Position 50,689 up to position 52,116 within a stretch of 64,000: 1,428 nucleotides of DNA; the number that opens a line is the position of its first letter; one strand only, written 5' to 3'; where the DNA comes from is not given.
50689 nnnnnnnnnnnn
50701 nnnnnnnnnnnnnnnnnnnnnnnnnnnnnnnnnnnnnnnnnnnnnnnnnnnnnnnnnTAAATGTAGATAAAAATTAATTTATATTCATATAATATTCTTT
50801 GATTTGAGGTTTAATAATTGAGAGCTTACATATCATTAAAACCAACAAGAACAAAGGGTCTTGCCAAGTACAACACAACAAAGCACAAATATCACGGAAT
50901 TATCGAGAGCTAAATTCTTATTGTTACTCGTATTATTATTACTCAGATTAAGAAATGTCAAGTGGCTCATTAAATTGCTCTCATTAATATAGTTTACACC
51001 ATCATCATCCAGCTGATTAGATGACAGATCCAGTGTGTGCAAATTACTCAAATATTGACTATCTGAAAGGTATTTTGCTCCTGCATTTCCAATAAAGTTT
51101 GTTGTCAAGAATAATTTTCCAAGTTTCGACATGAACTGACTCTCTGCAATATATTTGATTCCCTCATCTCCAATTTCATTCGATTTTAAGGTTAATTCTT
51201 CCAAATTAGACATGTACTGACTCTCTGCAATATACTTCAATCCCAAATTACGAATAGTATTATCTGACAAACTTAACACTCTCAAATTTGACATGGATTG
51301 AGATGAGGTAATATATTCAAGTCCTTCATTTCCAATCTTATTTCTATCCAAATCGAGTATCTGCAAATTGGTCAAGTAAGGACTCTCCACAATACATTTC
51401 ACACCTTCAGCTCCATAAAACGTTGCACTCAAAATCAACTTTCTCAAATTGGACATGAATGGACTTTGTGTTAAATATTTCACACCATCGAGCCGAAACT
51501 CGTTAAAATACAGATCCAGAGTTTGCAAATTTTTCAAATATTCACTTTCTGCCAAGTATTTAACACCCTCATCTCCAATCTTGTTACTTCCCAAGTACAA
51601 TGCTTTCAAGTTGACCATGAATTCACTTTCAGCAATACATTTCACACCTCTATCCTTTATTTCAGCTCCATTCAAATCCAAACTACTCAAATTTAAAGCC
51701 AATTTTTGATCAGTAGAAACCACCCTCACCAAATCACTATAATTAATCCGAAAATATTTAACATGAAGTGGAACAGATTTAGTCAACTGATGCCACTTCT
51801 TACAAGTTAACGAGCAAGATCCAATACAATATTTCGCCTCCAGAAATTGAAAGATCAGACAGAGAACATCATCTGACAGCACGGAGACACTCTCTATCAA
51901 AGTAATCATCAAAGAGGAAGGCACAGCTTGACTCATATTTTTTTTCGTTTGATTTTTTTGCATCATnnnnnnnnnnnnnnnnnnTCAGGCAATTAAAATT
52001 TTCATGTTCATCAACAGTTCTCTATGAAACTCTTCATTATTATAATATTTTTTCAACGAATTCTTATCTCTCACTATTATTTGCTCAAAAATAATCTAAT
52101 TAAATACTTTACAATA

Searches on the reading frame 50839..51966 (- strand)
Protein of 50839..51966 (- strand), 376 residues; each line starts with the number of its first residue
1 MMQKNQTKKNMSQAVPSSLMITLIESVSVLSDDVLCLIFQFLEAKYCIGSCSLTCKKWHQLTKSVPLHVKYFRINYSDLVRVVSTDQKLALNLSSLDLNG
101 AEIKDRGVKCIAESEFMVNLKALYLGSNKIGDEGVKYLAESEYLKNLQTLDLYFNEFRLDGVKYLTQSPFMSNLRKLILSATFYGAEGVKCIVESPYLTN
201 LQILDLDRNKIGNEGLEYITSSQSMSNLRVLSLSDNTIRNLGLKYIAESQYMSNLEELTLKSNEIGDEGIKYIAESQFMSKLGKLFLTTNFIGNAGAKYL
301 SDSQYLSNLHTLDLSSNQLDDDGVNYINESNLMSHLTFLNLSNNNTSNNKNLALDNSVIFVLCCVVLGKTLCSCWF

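Call 58: search_protein_families(library=pfam, proteins=[window:50839-51966:-], max_evalue=0.01)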
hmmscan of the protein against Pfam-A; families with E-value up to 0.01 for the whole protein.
window:50839-51966:- (376 aa): 9 families
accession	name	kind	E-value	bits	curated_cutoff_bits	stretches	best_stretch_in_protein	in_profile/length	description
PF13516.12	LRR_6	-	1.9e-32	109.1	23.4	4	119-139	4-24/24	Leucine Rich repeat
PF12799.13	LRR_4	-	2.2e-13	50.4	27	2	227-266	2-37/44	Leucine Rich repeats (2 copies)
PF00560.39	LRR_1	-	2.9e-09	35.7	20.6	0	308-322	1-15/23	Leucine Rich Repeat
PF00646.38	F-box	-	5.3e-09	36.1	20.5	1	30-69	4-42/43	F-box domain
PF12937.12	F-box-like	-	1e-06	28.8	24.3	1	32-64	6-37/47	F-box-like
PF23598.1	LRR_14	-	1.9e-06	27.4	40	1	92-291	112-296/353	Leucine-rich repeat region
PF13855.12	LRR_8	-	0.00012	22.2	27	0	199-265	1-61/61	Leucine rich repeat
PF07723.19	LRR_2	-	0.0016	19.5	20.9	0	308-322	1-15/26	Leucine Rich Repeat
PF10119.14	MethyTransf_Reg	-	0.0094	17.1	25.5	0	238-262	26-50/84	Predicted methyltransferase regulatory domain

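Call 60: list_cluster_members(proteins=[P0001, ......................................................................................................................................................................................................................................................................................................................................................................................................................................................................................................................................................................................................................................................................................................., window:50839-51966:-])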
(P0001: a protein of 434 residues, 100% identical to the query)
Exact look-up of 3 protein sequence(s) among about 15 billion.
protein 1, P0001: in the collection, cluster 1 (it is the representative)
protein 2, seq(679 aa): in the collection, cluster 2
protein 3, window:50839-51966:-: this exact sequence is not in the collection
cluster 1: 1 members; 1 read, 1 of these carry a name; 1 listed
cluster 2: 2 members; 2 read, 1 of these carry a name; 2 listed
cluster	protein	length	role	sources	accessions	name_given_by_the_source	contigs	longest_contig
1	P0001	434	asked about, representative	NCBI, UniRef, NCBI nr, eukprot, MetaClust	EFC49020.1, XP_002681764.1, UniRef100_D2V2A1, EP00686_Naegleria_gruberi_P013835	predicted protein [Naegleria gruberi] | Predicted protein n=1 Tax=Naegleria gruberi TaxID=5762 RepID=D2V2A1_NAEGR | uncharacterized protein NAEGRDRAFT_62930 [Naegleria gruberi]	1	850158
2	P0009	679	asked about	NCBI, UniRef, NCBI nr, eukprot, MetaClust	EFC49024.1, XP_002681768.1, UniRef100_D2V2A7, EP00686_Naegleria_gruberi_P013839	F-box domain-containing protein [Naegleria gruberi] | F-box domain-containing protein n=1 Tax=Naegleria gruberi TaxID=5762 RepID=D2V2A7_NAEGR | XP_002681768.1 F-box domain-containing protein [Naegleria gruberi strain NEG-M]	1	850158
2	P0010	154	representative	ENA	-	-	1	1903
